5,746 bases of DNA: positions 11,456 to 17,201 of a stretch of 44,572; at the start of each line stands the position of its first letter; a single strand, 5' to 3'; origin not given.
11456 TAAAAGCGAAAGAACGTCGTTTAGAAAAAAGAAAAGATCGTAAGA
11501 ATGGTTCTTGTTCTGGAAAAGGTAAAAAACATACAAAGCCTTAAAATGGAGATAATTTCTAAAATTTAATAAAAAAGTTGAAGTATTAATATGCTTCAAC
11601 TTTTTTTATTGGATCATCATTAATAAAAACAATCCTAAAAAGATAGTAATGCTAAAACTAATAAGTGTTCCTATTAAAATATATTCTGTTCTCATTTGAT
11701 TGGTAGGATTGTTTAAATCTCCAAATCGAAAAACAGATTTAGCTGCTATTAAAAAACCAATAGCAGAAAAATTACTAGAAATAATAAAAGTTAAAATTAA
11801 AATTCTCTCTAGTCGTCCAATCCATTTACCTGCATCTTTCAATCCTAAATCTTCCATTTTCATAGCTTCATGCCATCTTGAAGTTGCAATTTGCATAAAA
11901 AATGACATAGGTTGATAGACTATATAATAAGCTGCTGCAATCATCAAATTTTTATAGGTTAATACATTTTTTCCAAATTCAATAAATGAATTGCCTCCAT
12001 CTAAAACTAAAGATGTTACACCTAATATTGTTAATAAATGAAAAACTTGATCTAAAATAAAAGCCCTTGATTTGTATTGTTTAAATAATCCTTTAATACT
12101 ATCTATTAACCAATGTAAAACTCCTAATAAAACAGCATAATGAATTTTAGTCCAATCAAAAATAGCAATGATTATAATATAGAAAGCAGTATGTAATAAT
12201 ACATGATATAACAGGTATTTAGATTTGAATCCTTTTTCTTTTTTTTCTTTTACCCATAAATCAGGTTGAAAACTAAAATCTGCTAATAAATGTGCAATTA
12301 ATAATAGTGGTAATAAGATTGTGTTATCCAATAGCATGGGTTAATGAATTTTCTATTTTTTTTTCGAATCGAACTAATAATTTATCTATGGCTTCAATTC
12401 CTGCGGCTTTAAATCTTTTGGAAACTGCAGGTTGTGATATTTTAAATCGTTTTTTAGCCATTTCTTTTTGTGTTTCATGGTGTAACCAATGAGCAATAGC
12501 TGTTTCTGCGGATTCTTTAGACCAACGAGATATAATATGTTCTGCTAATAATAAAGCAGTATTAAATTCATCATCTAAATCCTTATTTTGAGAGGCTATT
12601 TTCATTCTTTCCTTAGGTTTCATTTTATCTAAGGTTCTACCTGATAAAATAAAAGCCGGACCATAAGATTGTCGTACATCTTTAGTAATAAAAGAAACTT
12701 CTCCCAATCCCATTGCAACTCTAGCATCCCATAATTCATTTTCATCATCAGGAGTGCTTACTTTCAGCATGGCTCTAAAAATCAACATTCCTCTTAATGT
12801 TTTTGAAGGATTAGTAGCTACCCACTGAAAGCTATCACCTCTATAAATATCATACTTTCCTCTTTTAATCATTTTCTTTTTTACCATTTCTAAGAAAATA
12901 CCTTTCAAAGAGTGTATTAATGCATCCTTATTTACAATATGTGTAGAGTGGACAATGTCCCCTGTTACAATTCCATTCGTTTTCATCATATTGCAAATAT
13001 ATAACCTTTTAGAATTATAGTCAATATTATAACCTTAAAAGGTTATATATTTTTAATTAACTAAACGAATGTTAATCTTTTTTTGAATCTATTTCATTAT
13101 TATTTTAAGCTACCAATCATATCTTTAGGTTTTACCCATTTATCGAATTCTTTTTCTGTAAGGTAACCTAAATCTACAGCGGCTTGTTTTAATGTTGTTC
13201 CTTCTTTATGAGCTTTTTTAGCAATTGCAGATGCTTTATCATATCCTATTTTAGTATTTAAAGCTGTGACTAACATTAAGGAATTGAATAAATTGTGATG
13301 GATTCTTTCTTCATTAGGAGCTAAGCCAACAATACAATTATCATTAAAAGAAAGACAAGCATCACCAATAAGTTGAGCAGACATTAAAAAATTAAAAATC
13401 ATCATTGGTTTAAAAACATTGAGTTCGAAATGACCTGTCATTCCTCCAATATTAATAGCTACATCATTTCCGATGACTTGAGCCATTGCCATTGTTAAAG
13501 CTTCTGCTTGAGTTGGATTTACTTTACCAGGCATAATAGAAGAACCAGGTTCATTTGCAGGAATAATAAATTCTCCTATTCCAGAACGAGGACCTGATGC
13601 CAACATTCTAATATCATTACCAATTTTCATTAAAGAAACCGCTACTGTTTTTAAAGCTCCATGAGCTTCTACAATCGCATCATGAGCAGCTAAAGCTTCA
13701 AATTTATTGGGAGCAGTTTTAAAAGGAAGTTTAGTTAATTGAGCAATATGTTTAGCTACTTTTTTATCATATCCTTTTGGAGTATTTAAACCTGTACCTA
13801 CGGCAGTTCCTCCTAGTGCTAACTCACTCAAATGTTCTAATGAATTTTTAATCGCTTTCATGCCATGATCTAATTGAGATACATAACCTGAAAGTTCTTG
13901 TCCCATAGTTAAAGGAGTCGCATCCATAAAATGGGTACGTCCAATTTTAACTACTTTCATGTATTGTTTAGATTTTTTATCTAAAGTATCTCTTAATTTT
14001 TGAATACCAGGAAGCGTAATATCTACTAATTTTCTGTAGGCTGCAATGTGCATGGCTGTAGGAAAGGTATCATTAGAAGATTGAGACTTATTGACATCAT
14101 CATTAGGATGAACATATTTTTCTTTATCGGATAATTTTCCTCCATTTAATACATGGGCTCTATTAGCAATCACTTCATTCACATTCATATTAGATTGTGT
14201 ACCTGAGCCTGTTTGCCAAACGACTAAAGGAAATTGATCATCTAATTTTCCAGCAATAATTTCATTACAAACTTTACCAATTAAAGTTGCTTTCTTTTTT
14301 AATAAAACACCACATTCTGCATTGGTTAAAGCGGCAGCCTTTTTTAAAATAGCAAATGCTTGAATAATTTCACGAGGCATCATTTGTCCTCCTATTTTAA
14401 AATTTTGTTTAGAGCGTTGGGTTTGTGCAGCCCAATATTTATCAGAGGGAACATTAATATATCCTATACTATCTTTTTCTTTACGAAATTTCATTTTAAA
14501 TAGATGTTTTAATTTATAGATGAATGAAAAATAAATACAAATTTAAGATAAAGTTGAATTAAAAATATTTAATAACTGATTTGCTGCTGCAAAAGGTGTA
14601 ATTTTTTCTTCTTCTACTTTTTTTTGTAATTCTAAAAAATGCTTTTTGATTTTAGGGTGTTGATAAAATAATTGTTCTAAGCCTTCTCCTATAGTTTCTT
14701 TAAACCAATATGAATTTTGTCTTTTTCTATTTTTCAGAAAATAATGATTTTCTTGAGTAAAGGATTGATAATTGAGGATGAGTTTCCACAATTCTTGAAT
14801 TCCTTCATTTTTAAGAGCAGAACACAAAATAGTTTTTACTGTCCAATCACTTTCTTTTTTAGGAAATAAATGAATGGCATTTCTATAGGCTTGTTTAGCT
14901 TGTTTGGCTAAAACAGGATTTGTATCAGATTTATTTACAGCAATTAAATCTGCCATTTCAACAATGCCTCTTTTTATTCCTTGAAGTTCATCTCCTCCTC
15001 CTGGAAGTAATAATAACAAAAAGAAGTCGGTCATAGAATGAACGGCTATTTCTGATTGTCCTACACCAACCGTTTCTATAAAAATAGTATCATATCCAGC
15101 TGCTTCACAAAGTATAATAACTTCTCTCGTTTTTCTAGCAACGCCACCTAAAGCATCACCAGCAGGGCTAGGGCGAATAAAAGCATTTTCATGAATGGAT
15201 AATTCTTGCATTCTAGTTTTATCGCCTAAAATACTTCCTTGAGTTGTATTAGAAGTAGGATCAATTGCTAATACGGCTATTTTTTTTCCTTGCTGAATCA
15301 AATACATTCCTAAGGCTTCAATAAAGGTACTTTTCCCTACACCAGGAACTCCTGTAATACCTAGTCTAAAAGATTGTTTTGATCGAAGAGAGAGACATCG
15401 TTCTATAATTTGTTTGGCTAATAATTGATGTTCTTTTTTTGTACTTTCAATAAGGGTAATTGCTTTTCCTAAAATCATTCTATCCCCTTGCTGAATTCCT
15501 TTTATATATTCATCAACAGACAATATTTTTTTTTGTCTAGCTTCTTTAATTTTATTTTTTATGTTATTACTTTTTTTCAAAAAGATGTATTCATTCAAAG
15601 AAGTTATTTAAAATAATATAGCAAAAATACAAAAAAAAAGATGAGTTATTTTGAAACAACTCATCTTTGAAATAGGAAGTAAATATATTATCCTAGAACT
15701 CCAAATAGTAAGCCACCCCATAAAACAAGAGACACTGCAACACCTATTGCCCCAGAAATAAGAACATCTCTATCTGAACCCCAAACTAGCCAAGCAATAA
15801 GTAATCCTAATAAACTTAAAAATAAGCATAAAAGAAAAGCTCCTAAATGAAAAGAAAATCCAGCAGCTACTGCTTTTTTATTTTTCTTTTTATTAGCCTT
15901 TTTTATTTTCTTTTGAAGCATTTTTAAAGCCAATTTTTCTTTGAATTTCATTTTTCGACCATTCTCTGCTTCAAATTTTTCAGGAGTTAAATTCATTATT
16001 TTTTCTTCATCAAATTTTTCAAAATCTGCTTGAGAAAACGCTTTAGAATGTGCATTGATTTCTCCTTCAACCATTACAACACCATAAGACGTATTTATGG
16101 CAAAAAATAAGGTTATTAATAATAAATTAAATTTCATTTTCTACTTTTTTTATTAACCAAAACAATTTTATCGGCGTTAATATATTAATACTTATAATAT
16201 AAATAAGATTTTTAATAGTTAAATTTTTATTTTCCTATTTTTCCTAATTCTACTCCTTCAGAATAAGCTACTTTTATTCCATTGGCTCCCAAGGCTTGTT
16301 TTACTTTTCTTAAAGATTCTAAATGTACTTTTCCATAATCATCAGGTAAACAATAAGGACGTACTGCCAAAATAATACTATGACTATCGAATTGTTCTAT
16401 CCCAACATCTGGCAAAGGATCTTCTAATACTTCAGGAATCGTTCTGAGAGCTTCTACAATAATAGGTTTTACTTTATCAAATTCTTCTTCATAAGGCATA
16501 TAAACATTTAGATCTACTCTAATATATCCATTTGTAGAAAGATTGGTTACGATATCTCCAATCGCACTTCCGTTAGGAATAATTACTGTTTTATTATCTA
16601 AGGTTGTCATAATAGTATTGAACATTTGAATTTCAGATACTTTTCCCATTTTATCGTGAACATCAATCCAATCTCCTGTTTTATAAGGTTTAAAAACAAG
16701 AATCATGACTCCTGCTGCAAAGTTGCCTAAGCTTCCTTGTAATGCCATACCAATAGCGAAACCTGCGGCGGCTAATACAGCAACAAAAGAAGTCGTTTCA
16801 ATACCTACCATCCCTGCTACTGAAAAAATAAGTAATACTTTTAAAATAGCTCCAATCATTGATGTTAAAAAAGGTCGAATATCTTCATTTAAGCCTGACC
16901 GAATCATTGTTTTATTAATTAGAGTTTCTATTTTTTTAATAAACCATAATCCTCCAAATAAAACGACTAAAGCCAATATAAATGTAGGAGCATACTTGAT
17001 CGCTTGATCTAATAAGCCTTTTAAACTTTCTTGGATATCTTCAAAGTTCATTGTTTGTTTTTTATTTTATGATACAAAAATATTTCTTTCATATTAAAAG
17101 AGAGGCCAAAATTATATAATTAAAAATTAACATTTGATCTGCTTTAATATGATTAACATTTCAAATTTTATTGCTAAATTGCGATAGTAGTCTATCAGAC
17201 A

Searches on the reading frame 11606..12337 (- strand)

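Call 9: search_protein_families(library=pfam, proteins=[window:11606-12337:-], max_evalue=0.01)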
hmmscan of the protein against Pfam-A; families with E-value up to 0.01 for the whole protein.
window:11606-12337:- (243 aa): 1 family
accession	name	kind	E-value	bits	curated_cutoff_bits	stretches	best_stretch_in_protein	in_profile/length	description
PF11750.13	DUF3307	-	2.3e-24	86.2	23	1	9-110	2-108/127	Protein of unknown function (DUF3307)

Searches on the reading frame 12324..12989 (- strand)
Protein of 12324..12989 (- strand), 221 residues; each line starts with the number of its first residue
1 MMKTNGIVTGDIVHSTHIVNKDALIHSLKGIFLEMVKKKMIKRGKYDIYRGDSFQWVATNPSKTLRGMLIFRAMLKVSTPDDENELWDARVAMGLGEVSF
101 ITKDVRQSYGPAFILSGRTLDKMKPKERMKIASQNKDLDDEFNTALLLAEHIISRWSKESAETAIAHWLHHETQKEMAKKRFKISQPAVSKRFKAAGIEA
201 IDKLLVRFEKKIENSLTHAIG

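Call 9: search_protein_families(library=pfam, proteins=[window:12324-12989:-], max_evalue=0.01)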
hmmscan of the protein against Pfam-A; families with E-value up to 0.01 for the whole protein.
window:12324-12989:- (221 aa): 1 family
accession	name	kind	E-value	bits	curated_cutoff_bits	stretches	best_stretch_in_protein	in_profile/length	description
PF16264.11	SatD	-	7.1e-08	32.8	29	1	8-199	4-198/211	SatD family (SatD)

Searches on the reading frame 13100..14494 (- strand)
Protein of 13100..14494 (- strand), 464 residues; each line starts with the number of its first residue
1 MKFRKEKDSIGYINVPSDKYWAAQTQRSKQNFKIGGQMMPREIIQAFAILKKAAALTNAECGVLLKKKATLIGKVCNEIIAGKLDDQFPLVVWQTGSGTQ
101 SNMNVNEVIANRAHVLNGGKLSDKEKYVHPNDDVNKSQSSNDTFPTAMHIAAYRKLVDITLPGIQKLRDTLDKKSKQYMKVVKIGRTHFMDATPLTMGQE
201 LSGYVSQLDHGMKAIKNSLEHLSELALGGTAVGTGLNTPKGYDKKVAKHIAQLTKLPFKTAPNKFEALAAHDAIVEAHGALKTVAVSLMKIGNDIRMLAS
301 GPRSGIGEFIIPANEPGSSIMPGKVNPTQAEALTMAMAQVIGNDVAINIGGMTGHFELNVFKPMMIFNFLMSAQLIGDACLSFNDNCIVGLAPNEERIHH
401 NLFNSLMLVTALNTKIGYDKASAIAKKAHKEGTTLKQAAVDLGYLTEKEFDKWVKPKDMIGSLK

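Call 88: search_protein_families(library=pfam, proteins=[window:13100-14494:-], max_evalue=0.001)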
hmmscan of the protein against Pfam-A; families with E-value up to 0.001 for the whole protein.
window:13100-14494:- (464 aa): 2 families
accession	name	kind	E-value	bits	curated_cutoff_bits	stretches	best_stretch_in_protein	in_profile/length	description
PF00206.25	Lyase_1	-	6e-112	374.5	27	1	12-342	2-312/312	Lyase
PF10415.14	FumaraseC_C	-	2.7e-25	89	32.5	1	408-460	1-53/54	Fumarase C C-terminus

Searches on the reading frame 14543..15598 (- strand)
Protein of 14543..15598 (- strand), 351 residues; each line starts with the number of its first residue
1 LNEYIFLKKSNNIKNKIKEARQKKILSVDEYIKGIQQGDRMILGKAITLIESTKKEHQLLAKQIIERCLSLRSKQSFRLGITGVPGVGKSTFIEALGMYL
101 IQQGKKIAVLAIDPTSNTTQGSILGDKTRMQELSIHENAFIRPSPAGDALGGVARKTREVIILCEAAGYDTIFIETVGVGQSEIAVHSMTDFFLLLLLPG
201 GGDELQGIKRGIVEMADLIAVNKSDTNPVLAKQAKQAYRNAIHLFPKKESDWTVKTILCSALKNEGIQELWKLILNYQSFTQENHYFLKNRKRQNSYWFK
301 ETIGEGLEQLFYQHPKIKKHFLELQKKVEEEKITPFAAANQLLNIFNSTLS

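Call 88: search_protein_families(library=pfam, proteins=[window:14543-15598:-], max_evalue=0.001)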
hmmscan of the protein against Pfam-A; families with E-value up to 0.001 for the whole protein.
window:14543-15598:- (351 aa): 9 families
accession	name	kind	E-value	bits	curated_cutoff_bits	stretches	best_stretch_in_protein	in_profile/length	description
PF03308.22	MeaB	-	1.2e-99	333.2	23.1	1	43-312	1-269/273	Methylmalonyl Co-A mutase-associated GTPase MeaB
PF13614.12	AAA_31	-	7.9e-06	26.4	27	1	86-128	12-54/177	AAA domain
PF02492.25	cobW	-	2.7e-05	24.3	20.7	0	79-186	3-101/180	CobW/HypB/UreG, nucleotide-binding domain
PF01656.29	CbiA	-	6.4e-05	23.4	25.4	1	86-211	9-54/125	CobQ/CobB/MinD/ParA nucleotide binding domain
PF00009.33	GTP_EFTU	-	8.8e-05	22.6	26.5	0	218-277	125-185/188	Elongation factor Tu GTP binding domain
PF03029.23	ATP_bind_1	-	0.00011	22.5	27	1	81-118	1-38/240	Conserved hypothetical ATP binding protein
PF13479.12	AAA_24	-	0.00026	21.4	27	1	78-178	4-74/195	AAA domain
PF24883.2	NPHP3_N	-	0.00039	21.1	24.8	0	74-119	20-65/164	Nephrocystin 3, N-terminal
PF02374.21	ArsA_ATPase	-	0.00042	20.1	24.3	1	81-138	6-61/305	Anion-transporting ATPase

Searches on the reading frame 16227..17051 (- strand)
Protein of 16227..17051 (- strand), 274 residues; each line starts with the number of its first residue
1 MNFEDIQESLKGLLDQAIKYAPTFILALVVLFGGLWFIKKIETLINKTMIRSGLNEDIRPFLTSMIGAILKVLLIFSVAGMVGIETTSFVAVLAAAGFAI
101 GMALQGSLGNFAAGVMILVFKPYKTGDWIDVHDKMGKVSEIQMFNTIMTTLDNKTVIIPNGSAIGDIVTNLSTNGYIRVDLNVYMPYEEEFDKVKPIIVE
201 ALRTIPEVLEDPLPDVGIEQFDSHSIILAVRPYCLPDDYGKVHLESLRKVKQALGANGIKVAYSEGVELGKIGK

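Call 88: search_protein_families(library=pfam, proteins=[window:16227-17051:-], max_evalue=0.001)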
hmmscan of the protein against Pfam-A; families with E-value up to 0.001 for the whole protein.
window:16227-17051:- (274 aa): 4 families
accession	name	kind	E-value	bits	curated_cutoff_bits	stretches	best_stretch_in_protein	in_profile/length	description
PF00924.24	MS_channel_2nd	-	1.6e-17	63.8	20.2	1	107-172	2-67/68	Mechanosensitive ion channel, beta-domain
PF05552.17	MS_channel_1st_1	-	6.2e-08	32.8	22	1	9-56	2-49/50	Mechanosensitive ion channel, conserved TM helix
PF21082.3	MS_channel_3rd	-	4e-07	30.8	21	1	180-260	2-87/88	Mechanosensitive ion channel MscS, C-terminal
PF21088.3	MS_channel_1st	-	0.00086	19.7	23.1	1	72-105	9-42/42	Mechanosensitive ion channel, transmembrane helices 2/3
